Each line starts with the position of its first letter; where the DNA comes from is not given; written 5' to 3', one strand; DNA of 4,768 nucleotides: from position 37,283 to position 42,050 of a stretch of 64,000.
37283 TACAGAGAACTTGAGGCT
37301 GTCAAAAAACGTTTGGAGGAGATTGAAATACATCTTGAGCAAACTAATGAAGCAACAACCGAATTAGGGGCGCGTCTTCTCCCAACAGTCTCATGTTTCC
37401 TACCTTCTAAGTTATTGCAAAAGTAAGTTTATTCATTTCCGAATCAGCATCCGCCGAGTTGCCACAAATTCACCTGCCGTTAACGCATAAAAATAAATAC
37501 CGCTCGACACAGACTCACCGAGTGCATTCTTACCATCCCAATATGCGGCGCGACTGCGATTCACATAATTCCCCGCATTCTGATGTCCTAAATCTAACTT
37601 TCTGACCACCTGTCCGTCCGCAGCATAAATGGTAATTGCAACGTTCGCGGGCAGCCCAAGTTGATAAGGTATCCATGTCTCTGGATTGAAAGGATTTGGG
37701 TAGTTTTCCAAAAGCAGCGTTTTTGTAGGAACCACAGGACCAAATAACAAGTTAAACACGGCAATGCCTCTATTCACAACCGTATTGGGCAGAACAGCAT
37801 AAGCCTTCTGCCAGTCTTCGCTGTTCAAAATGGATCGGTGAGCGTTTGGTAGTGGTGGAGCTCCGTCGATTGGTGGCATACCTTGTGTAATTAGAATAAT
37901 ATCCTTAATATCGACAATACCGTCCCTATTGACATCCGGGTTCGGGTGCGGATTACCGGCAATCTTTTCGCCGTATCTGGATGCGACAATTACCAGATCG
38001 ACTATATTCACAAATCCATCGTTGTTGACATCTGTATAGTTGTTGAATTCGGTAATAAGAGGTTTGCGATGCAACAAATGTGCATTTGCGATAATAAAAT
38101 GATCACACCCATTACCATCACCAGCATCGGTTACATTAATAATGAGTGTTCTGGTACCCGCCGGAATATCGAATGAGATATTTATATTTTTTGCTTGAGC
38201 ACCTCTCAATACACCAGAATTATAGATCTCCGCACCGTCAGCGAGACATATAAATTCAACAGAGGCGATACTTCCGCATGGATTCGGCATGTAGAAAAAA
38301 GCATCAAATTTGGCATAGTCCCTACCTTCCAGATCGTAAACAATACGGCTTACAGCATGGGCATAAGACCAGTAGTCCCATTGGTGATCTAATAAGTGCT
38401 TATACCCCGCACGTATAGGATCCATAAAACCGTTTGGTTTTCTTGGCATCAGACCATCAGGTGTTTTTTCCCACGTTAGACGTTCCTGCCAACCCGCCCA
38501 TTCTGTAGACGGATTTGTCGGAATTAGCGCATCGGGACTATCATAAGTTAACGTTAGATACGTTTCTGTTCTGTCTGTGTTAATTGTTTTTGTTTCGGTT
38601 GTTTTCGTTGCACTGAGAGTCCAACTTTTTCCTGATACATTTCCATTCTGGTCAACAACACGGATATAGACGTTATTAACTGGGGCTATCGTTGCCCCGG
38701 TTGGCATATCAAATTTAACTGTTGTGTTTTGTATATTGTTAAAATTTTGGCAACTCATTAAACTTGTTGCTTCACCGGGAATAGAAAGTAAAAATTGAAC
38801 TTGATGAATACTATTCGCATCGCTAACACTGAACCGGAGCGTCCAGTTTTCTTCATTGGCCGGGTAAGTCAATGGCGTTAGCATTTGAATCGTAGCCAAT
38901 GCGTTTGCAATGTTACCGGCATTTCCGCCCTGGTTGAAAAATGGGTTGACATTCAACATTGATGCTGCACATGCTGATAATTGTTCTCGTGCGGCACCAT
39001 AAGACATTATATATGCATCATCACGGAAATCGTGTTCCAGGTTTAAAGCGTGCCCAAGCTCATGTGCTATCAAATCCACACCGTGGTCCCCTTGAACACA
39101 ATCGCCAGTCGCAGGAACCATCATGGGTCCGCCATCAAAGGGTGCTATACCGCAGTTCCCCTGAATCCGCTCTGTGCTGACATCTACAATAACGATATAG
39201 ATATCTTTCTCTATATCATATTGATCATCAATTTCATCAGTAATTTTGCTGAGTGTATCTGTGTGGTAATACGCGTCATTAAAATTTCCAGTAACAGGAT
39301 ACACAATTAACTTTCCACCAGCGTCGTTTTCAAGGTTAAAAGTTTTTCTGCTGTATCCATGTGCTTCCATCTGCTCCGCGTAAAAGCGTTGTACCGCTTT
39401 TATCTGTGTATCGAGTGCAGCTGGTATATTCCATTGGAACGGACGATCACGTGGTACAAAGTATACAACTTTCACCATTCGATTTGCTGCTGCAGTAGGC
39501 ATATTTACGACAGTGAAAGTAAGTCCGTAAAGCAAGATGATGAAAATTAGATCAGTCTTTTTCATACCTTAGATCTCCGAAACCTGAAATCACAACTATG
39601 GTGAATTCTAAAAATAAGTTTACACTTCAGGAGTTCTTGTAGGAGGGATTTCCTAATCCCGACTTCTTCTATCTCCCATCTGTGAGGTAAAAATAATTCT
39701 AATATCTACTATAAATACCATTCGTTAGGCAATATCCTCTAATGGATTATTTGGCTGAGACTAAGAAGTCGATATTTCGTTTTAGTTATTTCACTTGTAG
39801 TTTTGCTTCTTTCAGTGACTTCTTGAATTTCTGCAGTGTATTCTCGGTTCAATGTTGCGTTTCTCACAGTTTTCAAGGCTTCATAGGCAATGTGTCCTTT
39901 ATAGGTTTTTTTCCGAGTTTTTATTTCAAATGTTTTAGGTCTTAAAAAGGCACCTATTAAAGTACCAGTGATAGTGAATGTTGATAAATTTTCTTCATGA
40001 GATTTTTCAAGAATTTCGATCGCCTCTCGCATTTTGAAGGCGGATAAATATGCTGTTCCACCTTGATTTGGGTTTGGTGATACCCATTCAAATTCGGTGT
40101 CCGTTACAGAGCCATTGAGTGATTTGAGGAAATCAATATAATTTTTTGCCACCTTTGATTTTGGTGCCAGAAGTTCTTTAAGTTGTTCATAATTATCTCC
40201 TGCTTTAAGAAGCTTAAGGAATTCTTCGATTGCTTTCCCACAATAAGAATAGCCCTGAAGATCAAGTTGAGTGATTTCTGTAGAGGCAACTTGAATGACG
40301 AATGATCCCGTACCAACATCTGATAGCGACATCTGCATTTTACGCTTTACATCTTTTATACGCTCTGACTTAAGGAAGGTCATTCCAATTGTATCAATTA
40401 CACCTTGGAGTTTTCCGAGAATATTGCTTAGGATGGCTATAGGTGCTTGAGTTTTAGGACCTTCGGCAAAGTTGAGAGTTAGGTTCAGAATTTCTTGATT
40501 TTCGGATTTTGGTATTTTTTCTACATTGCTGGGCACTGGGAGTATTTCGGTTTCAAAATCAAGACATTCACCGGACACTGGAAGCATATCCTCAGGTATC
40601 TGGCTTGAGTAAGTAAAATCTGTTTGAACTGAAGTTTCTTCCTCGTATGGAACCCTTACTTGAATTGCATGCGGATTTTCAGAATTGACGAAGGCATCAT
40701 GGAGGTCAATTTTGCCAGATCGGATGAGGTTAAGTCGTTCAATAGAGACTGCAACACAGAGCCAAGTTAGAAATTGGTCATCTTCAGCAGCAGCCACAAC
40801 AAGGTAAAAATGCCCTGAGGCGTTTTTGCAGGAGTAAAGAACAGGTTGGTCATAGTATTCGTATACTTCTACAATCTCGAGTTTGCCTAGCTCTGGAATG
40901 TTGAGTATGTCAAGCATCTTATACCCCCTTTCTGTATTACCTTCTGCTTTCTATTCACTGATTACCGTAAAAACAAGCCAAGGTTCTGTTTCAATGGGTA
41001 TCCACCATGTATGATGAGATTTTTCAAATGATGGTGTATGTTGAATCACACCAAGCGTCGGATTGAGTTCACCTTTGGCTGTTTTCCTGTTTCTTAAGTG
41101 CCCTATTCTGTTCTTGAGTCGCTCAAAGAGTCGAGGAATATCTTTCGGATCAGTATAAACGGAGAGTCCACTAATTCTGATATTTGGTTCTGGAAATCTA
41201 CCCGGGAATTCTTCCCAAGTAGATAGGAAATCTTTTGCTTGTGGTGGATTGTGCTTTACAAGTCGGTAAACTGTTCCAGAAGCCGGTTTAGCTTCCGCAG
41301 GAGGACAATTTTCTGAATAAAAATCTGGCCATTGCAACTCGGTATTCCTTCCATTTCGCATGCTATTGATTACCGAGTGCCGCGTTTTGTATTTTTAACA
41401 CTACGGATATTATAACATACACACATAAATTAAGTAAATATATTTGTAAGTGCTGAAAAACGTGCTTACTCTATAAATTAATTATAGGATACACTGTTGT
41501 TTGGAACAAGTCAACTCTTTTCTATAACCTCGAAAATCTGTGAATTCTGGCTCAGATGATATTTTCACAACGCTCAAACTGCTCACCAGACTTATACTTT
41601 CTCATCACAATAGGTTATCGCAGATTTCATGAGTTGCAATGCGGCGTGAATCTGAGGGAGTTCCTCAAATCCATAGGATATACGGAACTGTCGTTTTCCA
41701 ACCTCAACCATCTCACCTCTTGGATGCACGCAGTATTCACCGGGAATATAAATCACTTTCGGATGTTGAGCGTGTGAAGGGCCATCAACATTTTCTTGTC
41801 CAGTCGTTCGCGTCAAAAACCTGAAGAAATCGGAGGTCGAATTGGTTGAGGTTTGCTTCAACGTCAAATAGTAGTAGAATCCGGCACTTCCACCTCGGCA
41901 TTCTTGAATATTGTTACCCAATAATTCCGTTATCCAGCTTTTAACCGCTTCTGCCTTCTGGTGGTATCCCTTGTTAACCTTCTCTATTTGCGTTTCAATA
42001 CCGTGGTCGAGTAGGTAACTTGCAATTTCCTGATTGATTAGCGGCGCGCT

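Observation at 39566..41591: AT-rich orphan two-gene cassette (136 aa + 392 aa) is wedged between housekeeping genes and is a candidate undescribed defence or toxin-antitoxin-like module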

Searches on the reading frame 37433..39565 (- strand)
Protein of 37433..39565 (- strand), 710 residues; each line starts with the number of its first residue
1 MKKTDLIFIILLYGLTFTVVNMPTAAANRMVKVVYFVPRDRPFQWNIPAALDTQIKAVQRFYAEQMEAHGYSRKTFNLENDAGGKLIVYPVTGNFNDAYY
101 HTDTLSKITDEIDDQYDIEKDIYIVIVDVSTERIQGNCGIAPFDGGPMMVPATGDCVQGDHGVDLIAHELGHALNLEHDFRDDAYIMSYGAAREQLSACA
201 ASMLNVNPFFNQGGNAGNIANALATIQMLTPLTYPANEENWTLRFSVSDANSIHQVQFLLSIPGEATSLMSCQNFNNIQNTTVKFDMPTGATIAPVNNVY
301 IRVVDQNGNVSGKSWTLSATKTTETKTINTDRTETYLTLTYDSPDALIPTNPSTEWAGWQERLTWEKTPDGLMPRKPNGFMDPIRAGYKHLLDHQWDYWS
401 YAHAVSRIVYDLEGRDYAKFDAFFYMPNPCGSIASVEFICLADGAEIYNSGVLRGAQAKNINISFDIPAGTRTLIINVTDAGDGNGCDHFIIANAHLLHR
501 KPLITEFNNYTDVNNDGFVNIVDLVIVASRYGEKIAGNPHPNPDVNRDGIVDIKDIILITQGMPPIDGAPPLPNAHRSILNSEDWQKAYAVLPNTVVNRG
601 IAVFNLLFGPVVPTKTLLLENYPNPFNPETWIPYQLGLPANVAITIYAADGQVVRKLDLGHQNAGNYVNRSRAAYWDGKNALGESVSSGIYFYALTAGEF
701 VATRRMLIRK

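Call 54: search_protein_families(library=pfam, proteins=[window:37433-39565:-], max_evalue=0.001)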
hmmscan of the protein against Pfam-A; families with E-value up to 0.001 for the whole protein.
window:37433-39565:- (710 aa): 6 families
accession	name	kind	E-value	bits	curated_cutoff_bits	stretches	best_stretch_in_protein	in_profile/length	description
PF08305.17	NPCBM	-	2.1e-15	57.4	23.9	1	402-497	44-136/137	NPCBM/NEW2 domain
PF13860.13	FlgD_ig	-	1.1e-07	32.2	27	1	641-697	24-75/79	FlgD Ig-like domain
PF00404.24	Dockerin_1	-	4.2e-07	30.5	22.9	1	510-560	1-53/57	Dockerin type I domain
PF12044.14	Metallopep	-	5.6e-05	22.3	27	1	51-82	131-162/427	Putative peptidase family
PF18962.6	Por_Secre_tail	-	0.00019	22.1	27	0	622-706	2-73/75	Secretion system C-terminal sorting domain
PF13688.12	Reprolysin_5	-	0.00078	20.2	27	0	159-192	138-164/196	Metallo-peptidase family M12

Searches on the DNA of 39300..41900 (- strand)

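Call 73: search_dna_similar(query=L107:4540-6263:+, collection=ecoli_genomes, mode=distant, max_evalue=0.001, max_rows=10)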
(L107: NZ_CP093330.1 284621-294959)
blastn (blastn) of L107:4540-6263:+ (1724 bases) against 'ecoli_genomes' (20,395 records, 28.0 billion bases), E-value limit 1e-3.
Records with a match: 11; places in all: 11; records where one place covers at least 80% of the query: 0.
Genomes with a match: 11 of 5426; with a place that covers at least 80% of the query: 0. Places per genome that has any: lowest 1, median 1, highest 1. On chromosomes: 11 places; on plasmids: 0.
Best place of each record, by identity: 60-80% 11.
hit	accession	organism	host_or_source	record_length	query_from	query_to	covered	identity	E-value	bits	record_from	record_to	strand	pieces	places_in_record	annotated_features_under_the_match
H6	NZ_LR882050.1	Escherichia coli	Aves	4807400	435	1720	75%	70.2%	8e-157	563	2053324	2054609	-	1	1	DUF6575 domain-containing protein | hypothetical protein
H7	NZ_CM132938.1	Escherichia coli strain 998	Homo sapiens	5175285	435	1720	75%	70.1%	3e-155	559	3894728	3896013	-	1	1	DUF6575 domain-containing protein | hypothetical protein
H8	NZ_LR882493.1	Escherichia coli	Vulpes vulpes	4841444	435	1720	75%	70.1%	3e-155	559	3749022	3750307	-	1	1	DUF6575 domain-containing protein | hypothetical protein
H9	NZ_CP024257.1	Escherichia coli O25:H16 strain F5505-C1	missing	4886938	490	682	11%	73.6%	2e-19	107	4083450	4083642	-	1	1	DUF6575 domain-containing protein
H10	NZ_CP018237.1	Escherichia coli strain 155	missing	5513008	490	682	11%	73.6%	2e-19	107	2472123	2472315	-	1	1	DUF6575 domain-containing protein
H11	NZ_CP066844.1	Escherichia coli strain Z30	Homo sapiens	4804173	490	682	11%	73.6%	2e-19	107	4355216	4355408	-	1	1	DUF6575 domain-containing protein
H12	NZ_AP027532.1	Escherichia coli strain LR-45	Homo sapiens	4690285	490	682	11%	73.6%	2e-19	107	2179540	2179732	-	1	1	DUF6575 domain-containing protein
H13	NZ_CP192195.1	Escherichia coli strain DSM 101139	clinical sample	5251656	490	682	11%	73.6%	2e-19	107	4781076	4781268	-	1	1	DUF6575 domain-containing protein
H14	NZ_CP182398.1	Escherichia coli strain EC6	pig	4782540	490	682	11%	73.6%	2e-19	107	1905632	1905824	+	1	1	DUF6575 domain-containing protein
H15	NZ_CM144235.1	Escherichia coli strain HMDUC-17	meat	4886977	490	682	11%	73.6%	2e-19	107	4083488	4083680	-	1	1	DUF6575 domain-containing protein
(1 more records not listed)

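Call 74: get_annotated_region(hit=H9, flank=4000)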
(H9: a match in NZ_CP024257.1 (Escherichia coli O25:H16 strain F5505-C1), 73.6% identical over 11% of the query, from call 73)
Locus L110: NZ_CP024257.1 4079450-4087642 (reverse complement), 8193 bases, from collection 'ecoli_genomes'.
description: Escherichia coli O25:H16 strain F5505-C1 chromosome, complete genome
organism: Escherichia coli O25:H16 strain F5505-C1 (NCBI taxid 2048780)
replicon: chromosome; assembly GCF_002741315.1
host: missing; source: missing; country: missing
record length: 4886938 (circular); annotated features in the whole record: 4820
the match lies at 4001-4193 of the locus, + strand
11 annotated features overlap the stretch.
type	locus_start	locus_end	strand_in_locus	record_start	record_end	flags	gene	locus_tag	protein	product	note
CDS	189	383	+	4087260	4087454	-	-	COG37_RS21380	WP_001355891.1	hypothetical protein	-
CDS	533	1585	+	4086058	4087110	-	-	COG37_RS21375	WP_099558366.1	DNA-methyltransferase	-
CDS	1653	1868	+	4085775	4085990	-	essD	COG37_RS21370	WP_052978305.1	phage lysis protein EssD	-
CDS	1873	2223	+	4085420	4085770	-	-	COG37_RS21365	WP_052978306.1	YdfR family protein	-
CDS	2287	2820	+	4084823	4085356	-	-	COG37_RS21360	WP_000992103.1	lysozyme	-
CDS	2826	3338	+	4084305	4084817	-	-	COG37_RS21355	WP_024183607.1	DUF2514 domain-containing protein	-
CDS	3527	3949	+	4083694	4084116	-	-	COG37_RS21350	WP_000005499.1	hypothetical protein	-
CDS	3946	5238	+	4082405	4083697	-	-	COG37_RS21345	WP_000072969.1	DUF6575 domain-containing protein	-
CDS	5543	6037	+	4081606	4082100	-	-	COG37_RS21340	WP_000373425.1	DUF1441 family protein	-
CDS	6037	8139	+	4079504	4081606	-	-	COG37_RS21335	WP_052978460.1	phage terminase large subunit family protein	-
CDS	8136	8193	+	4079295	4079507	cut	-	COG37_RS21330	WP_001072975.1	hypothetical protein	-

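Call 75: get_annotated_region(hit=H6, flank=4000)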
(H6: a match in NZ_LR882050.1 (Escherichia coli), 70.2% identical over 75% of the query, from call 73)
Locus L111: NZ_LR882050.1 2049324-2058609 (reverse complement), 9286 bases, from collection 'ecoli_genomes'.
description: Escherichia coli isolate 2016-02-324 chromosome 1, complete sequence
organism: Escherichia coli (NCBI taxid 562)
replicon: chromosome; assembly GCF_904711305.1
host: Aves; source: Wild bird; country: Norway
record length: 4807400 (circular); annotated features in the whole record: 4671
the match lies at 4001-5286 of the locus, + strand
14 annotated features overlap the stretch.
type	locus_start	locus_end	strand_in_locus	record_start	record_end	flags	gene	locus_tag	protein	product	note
CDS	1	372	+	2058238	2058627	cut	-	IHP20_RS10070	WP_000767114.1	RusA family crossover junction endodeoxyribonuclease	-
CDS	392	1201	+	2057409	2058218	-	-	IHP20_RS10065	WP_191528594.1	KilA-N domain-containing protein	-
CDS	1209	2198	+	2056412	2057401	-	-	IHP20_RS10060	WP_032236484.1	DUF968 domain-containing protein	-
CDS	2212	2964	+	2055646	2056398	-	-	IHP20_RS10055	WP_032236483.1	antitermination protein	-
CDS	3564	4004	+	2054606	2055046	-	-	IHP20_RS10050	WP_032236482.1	hypothetical protein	-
CDS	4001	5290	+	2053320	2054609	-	-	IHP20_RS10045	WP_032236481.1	DUF6575 domain-containing protein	-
CDS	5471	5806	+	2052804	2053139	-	-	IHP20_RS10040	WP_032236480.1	phage holin, lambda family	-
CDS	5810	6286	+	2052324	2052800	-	-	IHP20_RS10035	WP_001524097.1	glycoside hydrolase family 24 protein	-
CDS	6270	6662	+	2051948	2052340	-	-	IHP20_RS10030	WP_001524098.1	DUF2570 domain-containing protein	-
CDS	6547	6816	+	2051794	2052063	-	lysC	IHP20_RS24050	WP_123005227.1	Rz1-like lysis system protein LysC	-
CDS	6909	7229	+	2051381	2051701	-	-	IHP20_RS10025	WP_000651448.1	GrlR family regulatory protein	-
CDS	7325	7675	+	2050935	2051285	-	-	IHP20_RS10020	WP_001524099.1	HNH endonuclease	-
CDS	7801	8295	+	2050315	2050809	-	-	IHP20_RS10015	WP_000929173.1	phage terminase small subunit P27 family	-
CDS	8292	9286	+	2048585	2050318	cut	-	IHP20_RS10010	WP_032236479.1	terminase large subunit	-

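Call 89: search_rna_families(source=window, start=39300, end=41900, threshold=evalue, max_evalue=1)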
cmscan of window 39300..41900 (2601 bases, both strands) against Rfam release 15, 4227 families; matches with E-value up to 1: 0.
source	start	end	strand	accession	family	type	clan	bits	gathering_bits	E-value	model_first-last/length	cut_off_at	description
